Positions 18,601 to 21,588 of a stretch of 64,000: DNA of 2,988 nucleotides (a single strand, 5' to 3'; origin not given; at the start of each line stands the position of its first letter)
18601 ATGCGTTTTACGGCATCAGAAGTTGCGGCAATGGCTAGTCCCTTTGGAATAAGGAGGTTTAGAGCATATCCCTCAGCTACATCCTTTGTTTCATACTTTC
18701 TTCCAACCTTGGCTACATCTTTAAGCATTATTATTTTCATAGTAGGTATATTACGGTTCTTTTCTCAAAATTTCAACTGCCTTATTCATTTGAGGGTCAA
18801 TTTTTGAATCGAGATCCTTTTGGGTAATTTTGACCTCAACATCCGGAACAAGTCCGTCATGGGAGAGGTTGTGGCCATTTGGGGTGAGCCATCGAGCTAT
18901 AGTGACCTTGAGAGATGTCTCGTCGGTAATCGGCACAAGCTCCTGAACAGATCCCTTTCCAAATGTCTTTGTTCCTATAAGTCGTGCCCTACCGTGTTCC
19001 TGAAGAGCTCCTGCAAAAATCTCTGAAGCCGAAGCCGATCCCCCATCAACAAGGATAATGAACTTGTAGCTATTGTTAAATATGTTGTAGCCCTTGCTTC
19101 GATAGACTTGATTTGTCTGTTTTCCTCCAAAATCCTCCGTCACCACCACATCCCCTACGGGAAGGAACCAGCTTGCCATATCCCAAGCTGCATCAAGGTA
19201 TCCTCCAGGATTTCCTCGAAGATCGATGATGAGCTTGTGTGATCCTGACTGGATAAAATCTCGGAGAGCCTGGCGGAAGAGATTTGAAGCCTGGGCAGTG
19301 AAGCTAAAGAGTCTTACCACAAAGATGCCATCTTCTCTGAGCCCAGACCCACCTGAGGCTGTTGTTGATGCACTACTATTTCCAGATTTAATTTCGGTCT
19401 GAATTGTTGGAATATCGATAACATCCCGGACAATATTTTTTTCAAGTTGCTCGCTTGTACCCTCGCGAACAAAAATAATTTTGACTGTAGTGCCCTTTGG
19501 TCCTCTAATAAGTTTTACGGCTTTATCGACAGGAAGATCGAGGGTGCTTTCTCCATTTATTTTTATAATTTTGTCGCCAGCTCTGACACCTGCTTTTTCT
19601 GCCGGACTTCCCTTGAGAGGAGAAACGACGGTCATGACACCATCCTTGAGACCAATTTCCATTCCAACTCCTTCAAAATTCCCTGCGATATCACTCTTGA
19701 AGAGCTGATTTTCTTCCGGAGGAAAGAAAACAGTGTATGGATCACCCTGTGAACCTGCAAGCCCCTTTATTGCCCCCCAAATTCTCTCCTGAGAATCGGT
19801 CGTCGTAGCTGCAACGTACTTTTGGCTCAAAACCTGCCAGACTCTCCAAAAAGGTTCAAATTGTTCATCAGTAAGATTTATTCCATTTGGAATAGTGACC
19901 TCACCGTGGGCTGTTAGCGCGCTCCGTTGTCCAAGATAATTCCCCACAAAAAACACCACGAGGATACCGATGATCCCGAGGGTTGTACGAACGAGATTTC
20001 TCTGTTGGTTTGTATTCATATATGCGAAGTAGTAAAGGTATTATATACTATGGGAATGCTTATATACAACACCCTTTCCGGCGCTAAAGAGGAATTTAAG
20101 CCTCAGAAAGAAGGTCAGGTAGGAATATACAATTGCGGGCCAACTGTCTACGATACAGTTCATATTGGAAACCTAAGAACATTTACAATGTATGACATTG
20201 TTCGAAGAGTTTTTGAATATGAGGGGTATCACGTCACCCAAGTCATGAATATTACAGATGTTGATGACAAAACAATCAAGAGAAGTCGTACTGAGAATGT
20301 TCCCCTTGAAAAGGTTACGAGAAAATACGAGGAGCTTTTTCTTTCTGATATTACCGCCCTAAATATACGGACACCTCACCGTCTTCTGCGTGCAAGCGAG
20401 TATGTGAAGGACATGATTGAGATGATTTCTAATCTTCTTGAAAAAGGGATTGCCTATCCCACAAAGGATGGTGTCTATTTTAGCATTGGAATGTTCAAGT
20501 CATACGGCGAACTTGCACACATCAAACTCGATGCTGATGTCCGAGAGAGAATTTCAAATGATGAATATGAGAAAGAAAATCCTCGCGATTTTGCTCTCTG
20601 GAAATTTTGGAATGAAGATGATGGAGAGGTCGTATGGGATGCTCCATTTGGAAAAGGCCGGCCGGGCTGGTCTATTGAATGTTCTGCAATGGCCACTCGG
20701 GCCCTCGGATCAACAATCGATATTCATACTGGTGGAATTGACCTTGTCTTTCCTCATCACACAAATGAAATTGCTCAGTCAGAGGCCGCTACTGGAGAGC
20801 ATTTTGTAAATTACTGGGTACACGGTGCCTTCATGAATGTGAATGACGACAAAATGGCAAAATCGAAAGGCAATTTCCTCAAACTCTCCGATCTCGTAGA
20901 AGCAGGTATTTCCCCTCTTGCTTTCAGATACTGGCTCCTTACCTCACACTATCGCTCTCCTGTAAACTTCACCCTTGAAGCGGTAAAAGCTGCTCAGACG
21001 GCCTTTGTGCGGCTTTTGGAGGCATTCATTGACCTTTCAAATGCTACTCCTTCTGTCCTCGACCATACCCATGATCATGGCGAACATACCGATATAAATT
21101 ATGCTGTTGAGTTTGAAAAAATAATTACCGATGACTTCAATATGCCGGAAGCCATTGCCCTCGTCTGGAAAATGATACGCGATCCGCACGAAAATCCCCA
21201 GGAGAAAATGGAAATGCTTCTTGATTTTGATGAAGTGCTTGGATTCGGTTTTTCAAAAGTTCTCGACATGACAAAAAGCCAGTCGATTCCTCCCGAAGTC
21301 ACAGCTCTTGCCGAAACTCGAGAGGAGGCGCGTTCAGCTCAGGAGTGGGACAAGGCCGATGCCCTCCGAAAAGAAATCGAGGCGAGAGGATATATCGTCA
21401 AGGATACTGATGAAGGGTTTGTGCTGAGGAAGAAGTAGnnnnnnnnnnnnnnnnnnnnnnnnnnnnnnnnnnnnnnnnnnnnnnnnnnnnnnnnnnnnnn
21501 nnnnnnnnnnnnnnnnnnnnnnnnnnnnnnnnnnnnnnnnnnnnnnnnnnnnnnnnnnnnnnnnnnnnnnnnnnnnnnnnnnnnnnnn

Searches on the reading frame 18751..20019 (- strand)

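Call 11: search_protein_families(library=pfam, proteins=[window:18751-20019:-], max_evalue=0.01)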
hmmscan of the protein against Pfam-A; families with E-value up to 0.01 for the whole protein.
window:18751-20019:- (422 aa): 5 families
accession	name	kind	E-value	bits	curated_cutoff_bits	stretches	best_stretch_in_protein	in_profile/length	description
PF03572.23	Peptidase_S41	-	1.5e-47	161.7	24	1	234-396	4-165/165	Peptidase family S41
PF17820.7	PDZ_6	-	3.6e-14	52.7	27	1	131-185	2-54/54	PDZ domain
PF00595.29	PDZ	-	2.9e-11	44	23.2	1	118-180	12-77/81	PDZ domain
PF13180.12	PDZ_2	-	2.5e-07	31.3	27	1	123-193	8-77/80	PDZ domain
PF22694.1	CtpB_N-like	-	0.00073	20.4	27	1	51-99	35-81/85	Activating protease CtpB N-terminal domain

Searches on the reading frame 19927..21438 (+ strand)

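Call 11: search_protein_families(library=pfam, proteins=[window:19927-21438:+], max_evalue=0.01)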
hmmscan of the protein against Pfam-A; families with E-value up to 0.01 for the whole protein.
window:19927-21438:+ (503 aa): 7 families
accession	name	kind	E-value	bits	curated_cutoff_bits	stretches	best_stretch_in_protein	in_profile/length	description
PF01406.26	tRNA-synt_1e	-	2.8e-106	355.7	27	1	57-357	2-300/301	tRNA synthetases class I (C) catalytic domain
PF09334.17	tRNA-synt_1g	-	4.8e-09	35.9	20.1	1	276-353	294-371/391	tRNA synthetases class I (M)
PF23493.1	CysS_C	-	1.6e-08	34.9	23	1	453-496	3-46/51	Cysteinyl-tRNA ligase anticodon binding domain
PF01921.24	tRNA-synt_1f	-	7.1e-08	32.2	27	1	62-139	20-94/360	tRNA synthetases class I (K)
PF00133.28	tRNA-synt_1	-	1.6e-06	27.6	22.7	1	264-348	329-413/414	tRNA synthetases class I (I, L, M and V)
PF00749.27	tRNA-synt_1c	-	0.00054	19.4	23.4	1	121-178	39-96/314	tRNA synthetases class I (E and Q), catalytic domain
PF09190.17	DALR_2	-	0.002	19.1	22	1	396-419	2-25/57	DALR domain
